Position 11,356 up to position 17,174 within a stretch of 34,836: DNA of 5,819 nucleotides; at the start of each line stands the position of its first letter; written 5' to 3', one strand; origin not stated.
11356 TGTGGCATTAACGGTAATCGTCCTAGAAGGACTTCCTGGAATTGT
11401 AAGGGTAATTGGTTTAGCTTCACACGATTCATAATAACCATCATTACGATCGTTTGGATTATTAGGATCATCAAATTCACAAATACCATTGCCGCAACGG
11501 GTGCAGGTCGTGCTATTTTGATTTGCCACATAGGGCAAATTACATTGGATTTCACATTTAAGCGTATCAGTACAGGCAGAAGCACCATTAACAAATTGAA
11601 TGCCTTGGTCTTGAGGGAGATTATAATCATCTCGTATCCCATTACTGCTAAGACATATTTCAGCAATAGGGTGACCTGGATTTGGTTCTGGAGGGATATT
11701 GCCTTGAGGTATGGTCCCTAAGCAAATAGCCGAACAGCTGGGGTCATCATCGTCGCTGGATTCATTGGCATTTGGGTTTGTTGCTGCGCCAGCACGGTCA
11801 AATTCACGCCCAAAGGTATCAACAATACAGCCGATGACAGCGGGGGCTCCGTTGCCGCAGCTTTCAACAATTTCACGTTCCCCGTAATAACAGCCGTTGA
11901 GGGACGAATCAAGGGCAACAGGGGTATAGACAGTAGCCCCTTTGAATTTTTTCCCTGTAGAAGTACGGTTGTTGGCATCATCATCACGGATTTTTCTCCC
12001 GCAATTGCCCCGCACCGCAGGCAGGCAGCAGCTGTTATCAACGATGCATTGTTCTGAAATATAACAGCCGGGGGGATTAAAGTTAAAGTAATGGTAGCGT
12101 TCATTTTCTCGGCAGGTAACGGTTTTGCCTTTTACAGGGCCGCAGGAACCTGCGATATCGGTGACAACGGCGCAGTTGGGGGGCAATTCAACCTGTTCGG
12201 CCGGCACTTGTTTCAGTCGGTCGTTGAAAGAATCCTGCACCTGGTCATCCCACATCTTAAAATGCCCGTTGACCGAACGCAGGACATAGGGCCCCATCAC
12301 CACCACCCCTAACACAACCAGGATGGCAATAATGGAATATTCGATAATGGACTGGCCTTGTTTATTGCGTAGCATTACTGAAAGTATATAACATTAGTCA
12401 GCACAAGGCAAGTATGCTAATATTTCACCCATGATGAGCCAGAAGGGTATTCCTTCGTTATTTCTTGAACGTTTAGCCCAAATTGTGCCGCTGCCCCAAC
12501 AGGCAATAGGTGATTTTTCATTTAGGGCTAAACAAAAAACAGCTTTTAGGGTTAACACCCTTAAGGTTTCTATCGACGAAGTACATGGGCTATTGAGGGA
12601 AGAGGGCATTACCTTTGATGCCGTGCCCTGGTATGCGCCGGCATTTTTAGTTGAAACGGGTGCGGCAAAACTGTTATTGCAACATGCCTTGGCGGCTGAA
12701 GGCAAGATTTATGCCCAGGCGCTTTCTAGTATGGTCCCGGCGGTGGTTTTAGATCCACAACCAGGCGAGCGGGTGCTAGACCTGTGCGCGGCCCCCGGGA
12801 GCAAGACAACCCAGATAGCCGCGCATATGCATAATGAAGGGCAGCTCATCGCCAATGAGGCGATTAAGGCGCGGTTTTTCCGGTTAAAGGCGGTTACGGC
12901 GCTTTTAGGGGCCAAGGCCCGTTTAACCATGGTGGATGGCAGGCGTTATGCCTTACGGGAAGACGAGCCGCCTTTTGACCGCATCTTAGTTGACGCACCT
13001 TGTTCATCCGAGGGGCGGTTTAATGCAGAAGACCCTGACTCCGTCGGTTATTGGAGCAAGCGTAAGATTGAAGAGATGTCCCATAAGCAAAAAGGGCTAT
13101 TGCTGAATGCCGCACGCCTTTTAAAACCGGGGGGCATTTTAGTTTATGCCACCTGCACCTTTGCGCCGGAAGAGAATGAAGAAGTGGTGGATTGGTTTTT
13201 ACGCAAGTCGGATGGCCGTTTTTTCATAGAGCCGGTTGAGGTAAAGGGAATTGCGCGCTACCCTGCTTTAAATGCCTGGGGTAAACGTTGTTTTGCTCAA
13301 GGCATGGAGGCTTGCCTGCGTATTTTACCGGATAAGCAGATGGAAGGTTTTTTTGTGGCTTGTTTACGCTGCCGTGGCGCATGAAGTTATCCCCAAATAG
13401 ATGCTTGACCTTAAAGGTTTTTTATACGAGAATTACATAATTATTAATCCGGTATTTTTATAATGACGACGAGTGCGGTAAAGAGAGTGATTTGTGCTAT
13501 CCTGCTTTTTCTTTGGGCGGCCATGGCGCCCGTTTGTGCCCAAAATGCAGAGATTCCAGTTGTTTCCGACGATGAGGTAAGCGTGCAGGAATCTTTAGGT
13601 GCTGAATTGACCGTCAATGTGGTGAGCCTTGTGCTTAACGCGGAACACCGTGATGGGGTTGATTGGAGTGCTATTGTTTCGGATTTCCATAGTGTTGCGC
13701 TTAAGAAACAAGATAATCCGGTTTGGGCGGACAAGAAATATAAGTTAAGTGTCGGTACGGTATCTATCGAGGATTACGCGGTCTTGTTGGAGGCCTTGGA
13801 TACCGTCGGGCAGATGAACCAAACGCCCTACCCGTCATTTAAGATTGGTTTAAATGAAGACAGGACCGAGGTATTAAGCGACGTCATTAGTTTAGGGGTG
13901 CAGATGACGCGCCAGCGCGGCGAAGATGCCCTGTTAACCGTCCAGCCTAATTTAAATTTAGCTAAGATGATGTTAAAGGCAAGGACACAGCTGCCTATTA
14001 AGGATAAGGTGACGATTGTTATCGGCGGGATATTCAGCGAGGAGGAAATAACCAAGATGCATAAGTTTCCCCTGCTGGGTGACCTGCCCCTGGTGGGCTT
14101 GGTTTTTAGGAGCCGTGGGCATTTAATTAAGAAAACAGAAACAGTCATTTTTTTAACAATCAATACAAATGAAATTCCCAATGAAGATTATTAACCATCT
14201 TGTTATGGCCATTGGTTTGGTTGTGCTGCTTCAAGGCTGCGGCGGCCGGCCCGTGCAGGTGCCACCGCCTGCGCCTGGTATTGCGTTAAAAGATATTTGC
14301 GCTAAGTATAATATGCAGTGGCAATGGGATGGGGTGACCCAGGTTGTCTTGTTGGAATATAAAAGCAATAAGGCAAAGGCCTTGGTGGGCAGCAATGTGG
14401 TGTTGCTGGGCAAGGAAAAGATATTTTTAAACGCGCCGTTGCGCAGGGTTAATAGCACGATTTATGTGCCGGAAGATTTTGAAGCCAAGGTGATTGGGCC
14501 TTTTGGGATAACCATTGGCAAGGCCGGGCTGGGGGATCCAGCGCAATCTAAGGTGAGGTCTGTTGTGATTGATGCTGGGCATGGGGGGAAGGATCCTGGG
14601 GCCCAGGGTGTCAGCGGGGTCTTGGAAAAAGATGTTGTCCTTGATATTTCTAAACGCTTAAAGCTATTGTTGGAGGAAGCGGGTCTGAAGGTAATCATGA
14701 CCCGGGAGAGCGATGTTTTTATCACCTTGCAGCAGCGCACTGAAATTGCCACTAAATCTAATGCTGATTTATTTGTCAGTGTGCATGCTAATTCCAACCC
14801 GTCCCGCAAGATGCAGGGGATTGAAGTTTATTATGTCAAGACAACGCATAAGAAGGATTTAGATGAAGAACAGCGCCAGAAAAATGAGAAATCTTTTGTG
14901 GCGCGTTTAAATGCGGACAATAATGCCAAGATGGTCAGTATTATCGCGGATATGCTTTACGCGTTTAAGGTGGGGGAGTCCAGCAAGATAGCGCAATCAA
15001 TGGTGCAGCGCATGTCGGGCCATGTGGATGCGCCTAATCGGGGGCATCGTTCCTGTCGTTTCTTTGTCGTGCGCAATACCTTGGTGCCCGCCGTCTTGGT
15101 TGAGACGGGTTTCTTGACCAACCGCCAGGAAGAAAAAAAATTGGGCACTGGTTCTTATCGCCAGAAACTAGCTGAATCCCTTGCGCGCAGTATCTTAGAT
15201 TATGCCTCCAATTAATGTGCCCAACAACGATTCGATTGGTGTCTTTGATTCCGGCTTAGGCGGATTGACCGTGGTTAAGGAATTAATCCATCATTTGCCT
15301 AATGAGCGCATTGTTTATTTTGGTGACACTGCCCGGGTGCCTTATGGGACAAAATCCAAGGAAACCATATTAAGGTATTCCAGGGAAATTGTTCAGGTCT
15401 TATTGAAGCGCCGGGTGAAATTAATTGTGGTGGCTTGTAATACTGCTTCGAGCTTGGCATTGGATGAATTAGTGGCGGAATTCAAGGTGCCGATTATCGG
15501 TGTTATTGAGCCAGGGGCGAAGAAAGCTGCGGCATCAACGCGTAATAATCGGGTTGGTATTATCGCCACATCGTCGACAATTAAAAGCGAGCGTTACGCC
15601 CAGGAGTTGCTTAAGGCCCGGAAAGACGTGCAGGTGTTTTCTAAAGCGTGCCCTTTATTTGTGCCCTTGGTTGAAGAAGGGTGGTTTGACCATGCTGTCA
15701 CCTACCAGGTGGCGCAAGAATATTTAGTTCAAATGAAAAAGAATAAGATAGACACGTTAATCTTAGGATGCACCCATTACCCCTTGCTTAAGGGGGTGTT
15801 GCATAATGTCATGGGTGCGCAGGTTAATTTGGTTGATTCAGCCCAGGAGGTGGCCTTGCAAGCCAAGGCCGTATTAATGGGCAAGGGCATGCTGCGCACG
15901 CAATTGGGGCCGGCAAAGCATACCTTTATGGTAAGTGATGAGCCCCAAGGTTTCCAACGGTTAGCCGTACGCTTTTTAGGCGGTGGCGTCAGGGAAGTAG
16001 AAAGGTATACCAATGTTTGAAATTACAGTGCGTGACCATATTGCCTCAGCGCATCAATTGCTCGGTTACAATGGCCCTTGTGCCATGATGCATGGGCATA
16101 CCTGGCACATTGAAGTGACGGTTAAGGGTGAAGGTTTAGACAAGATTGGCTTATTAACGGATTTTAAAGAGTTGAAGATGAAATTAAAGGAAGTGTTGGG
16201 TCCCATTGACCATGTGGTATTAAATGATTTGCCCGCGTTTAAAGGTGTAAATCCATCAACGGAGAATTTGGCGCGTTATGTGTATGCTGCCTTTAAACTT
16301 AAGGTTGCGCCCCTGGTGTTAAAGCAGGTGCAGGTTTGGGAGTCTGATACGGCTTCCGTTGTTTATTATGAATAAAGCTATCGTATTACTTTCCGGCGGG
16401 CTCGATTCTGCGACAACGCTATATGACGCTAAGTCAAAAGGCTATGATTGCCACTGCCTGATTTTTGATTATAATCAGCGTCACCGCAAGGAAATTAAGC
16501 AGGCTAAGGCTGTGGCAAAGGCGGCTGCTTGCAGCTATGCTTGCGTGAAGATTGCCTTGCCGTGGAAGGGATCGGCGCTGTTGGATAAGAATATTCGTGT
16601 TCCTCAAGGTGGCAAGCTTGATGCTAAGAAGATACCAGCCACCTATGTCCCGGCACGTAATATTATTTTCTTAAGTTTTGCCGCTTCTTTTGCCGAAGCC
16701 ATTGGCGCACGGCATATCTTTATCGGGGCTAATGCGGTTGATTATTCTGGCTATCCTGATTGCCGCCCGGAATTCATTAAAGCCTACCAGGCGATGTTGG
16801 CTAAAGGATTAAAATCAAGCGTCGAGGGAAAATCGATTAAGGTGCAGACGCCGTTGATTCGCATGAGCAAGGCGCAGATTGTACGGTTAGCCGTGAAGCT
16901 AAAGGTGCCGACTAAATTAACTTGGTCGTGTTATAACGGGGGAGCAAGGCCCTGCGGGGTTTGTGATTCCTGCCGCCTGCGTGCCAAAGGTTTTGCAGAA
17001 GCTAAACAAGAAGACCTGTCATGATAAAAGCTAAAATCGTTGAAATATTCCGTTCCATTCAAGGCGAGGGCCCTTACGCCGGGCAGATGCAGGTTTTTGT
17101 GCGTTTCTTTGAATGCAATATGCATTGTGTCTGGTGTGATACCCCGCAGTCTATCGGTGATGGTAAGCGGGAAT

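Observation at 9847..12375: Flp/Tad-type prepilin leader fused to an ~800-aa disulfide-rich ectodomain with eukaryote-like modules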

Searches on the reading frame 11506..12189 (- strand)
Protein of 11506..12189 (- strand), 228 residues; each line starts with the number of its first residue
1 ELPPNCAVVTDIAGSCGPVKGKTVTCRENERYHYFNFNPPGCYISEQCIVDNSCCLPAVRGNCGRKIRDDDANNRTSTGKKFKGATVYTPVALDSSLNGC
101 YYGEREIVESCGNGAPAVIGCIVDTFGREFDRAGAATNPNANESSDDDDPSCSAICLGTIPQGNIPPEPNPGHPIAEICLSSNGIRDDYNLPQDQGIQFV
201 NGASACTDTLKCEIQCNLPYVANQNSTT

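Call 19: search_protein_families(library=pfam, proteins=[window:11506-12189:-], max_evalue=10)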
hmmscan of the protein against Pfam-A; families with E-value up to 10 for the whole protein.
window:11506-12189:- (228 aa): 1 family
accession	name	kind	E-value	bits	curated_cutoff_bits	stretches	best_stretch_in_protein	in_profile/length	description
PF17106.10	NACHT_sigma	-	0.15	12.6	27.6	1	73-91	21-39/42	Sigma domain on NACHT-NTPases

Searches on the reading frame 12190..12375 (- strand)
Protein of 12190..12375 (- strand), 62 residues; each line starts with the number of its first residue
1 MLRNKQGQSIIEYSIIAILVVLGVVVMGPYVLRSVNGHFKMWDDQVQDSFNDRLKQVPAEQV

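Call 19: search_protein_families(library=pfam, proteins=[window:12190-12375:-], max_evalue=10)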
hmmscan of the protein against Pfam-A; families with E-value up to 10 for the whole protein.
seq(62 aa): 1 family
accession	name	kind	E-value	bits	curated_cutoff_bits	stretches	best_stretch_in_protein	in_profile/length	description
PF04964.19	Flp_Fap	-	0.0054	17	32.2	1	2-33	2-33/46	Flp/Fap pilin component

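Call 40: search_solved_structures(query=A3, max_evalue=10, show_alignments=4)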
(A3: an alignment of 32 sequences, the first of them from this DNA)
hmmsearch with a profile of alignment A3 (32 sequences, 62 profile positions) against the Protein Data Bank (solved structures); distinct sequences matched with E-value up to 10: 1.
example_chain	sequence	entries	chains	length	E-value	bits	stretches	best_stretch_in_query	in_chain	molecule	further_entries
7ofm_A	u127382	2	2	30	0.25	14.2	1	15-34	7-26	Bcl-2 homologous antagonist/killer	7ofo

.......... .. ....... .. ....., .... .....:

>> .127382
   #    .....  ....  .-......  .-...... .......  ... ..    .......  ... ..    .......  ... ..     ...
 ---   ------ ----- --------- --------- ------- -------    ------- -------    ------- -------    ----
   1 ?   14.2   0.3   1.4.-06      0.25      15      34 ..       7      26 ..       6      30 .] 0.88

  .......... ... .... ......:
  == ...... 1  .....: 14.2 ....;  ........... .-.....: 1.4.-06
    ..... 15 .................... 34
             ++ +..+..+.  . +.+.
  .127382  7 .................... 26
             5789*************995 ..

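Call 41: search_protein_families(library=ncbifam, alignment_id=A3, max_evalue=10)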
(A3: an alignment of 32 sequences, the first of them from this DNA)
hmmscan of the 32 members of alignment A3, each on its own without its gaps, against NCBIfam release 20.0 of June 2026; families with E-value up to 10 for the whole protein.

A. member 1, seq(62 aa): 0 families

B. families by the number of members that match (of 32 scanned): 23 families
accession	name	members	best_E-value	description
TIGR04205.1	classIII_w_PIP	3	0.059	class III signal peptide domain-containing protein, archaeosortase D/PIP-CTERM system-associated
TIGR00737.1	nifR3_yhdG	2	0.013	tRNA dihydrouridine synthase DusB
NF007800.0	PRK10506.1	2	0.023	prepilin peptidase-dependent protein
NF008042.0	PRK10774.1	2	0.035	cell division protein FtsW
TIGR01410.1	tatB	2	0.05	Sec-independent protein translocase protein TatB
NF037944.1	holin_2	2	0.083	bacteriophage holin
NF001212.0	PRK00182.1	2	0.11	Sec-independent protein translocase subunit TatB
NF002722.0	PRK02565.1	2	0.13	photosystem II reaction center protein J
TIGR02141.1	modB_ABC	1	0.016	molybdate ABC transporter permease subunit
NF053574.1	immunity_LacI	1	0.02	LacI family bacteriocin immunity protein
TIGR00327.1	secE_euk_arch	1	0.03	protein translocase SEC61 complex subunit gamma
NF002224.0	PRK01119.1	1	0.036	putative heavy metal-binding protein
NF047560.1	PSM_export_PmtB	1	0.04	phenol-soluble modulin export ABC transporter permease subunit PmtB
TIGR01710.1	typeII_sec_gspG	1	0.065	type II secretion system major pseudopilin GspG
NF045846.1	MSC0882_dom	1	0.079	MSC_0882 family membrane protein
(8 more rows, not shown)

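Call 42: search_protein_families(library=pfam, alignment_id=A3, max_evalue=1)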
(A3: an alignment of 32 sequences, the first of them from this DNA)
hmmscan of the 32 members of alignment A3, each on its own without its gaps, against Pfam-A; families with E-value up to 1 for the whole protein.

A. member 1, seq(62 aa): 1 family
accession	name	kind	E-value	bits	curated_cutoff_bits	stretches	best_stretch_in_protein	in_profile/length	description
PF04964.19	Flp_Fap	-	0.0054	17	32.2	1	2-33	2-33/46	Flp/Fap pilin component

B. families by the number of members that match (of 32 scanned): 14 families
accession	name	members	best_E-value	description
PF04964.19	Flp_Fap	14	0.00021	Flp/Fap pilin component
PF21085.3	CusS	7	0.0051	CusS sensor domain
PF11368.13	DUF3169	5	0.018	Protein of unknown function (DUF3169)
PF07811.17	TadE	2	0.003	TadE-like protein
PF13363.11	BetaGal_dom3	2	0.032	Beta-galactosidase, domain 3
PF11346.13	DUF3149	1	0.00077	Protein of unknown function (DUF3149)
PF17608.7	DUF5504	1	0.024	Family of unknown function (DUF5504)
PF16982.10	Flp1_like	1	0.046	Putative Flagellin, Flp1-like, domain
PF10329.14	DUF2417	1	0.084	Region of unknown function (DUF2417)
PF14029.11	DUF4244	1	0.11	Protein of unknown function (DUF4244)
PF00443.35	UCH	1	0.13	Ubiquitin carboxyl-terminal hydrolase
PF14113.12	Tae4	1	0.27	Type VI secretion system (T6SS), amidase effector protein 4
PF05808.16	Podoplanin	1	0.31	Podoplanin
PF14981.11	FAM165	1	0.95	FAM165 family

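Call 75: find_homologous_proteins(query=A3, max_evalue=1)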
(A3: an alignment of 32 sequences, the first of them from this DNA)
Query A3 (32 sequences) (62 aa, profile of the alignment): 10 proteins with E <= 1 among 191 candidates.
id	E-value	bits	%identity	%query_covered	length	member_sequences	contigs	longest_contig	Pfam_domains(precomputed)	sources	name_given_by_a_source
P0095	2.4e-28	115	68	92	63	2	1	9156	-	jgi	jgi:Flp pilus assembly pilin Flp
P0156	1.4e-27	113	76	94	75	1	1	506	-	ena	-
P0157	1.2e-23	100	53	94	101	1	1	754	-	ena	-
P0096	1.0e-22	97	66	85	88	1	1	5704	-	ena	-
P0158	1.3e-22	97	50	90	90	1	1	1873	-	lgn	-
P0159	2.4e-19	86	54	95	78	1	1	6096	-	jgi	-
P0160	3.5e-4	38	38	73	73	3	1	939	-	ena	-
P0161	3.2e-2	32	57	23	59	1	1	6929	-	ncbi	-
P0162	6.0e-2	31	46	21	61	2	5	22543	-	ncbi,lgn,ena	-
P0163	4.0e-1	28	52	40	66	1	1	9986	-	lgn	-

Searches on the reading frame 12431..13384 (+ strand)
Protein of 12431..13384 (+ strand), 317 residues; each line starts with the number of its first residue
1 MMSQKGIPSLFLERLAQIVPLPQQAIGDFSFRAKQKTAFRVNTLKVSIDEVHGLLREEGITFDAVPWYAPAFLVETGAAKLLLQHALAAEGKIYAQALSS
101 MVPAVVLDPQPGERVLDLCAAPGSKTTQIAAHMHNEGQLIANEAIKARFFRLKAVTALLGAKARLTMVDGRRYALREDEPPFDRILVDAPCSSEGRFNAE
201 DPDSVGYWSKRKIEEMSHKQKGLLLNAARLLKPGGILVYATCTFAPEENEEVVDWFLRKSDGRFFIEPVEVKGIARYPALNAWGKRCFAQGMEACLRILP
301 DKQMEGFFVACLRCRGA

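Call 11: search_protein_families(library=pfam, proteins=[window:12431-13384:+], max_evalue=0.01)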
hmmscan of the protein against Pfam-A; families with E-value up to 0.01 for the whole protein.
window:12431-13384:+ (317 aa): 5 families
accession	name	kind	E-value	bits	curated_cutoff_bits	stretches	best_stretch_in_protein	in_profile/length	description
PF01189.24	Methyltr_RsmB-F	-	3.7e-45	154.5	27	1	104-313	1-199/199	16S rRNA methyltransferase RsmB/F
PF17125.10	Methyltr_RsmF_N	-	4.4e-06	27.5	34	1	7-96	1-84/86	N-terminal domain of 16S rRNA methyltransferase RsmF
PF22458.1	RsmF-B_ferredox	-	9.6e-05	22.9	27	1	33-76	26-69/74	Methyltr_RsmF/B-like, ferredoxin-like domain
PF13847.12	Methyltransf_31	-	0.003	17.7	27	1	111-251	3-121/145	Methyltransferase domain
PF01728.25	FtsJ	-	0.0059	17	24.1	0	111-255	21-151/181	FtsJ-like methyltransferase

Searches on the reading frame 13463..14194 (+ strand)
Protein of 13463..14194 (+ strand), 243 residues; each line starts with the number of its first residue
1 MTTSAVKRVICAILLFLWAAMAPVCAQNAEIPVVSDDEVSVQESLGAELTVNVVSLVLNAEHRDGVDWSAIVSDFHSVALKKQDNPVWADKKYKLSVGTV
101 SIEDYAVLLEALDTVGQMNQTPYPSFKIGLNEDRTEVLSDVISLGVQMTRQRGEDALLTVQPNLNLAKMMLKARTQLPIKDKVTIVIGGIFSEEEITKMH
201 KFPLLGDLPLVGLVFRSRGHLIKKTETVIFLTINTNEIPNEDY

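Call 11: search_protein_families(library=pfam, proteins=[window:13463-14194:+], max_evalue=0.01)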
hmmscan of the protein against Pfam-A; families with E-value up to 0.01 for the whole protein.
window:13463-14194:+ (243 aa): 1 family
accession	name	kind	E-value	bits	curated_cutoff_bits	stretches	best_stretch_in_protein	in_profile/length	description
PF00263.26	Secretin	-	3.5e-14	53.2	27.5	1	168-232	100-164/169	Bacterial type II and III secretion system protein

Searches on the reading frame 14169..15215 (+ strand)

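Call 11: search_protein_families(library=pfam, proteins=[window:14169-15215:+], max_evalue=0.01)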
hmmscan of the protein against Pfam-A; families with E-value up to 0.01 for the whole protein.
window:14169-15215:+ (348 aa): 2 families
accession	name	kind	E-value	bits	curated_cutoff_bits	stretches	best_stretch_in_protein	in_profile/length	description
PF01520.23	Amidase_3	-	5.7e-55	186.5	27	1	132-343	1-173/174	N-acetylmuramoyl-L-alanine amidase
PF07833.16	Cu_amine_oxidN1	-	7.6e-08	32.7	24.2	1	40-110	24-94/108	Copper amine oxidase N-terminal domain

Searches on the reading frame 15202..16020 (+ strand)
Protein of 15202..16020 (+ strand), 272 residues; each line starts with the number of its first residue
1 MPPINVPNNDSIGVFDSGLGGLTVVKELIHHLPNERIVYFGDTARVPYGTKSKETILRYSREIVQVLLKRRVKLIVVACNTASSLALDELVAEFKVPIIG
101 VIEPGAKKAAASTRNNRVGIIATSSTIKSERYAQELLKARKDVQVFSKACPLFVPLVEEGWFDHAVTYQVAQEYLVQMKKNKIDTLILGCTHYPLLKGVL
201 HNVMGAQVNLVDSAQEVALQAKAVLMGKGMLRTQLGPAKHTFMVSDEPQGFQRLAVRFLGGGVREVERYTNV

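Call 11: search_protein_families(library=pfam, proteins=[window:15202-16020:+], max_evalue=0.01)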
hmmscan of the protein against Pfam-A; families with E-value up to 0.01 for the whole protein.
window:15202-16020:+ (272 aa): 1 family
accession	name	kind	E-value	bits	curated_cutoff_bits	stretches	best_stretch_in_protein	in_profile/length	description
PF01177.27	Asp_Glu_race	-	2.4e-24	86.7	31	1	31-220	24-210/211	Asp/Glu/Hydantoin racemase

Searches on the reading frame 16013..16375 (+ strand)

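Call 11: search_protein_families(library=pfam, proteins=[window:16013-16375:+], max_evalue=0.01)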
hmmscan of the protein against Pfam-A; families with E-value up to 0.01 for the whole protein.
window:16013-16375:+ (120 aa): 1 family
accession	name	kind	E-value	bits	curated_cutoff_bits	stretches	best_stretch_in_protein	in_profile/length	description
PF01242.24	PTPS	-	5e-35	120.5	22.4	1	3-119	1-119/121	6-pyruvoyl tetrahydropterin synthase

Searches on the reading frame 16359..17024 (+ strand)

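Call 11: search_protein_families(library=pfam, proteins=[window:16359-17024:+], max_evalue=0.01)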
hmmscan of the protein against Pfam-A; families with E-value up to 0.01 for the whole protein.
window:16359-17024:+ (221 aa): 6 families
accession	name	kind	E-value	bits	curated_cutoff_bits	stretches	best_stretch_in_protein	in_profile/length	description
PF06508.19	QueC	-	8.2e-76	254.6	22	1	6-215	1-209/210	Queuosine biosynthesis protein QueC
PF02568.20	ThiI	-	4.7e-07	30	20.5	1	5-58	4-58/197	Thiamine biosynthesis protein (ThiI)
PF03054.22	tRNA_Me_trans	-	0.00035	20.7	20.6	1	6-62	2-60/202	tRNA methyl transferase HUP domain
PF01171.26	ATP_bind_3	-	0.00098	19.3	27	1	7-183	2-161/182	PP-loop family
PF00733.27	Asn_synthase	-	0.0032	17.6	21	1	9-56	22-70/354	Asparagine synthase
PF02540.23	NAD_synthase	-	0.0038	16.8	21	0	5-66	19-82/242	NAD synthase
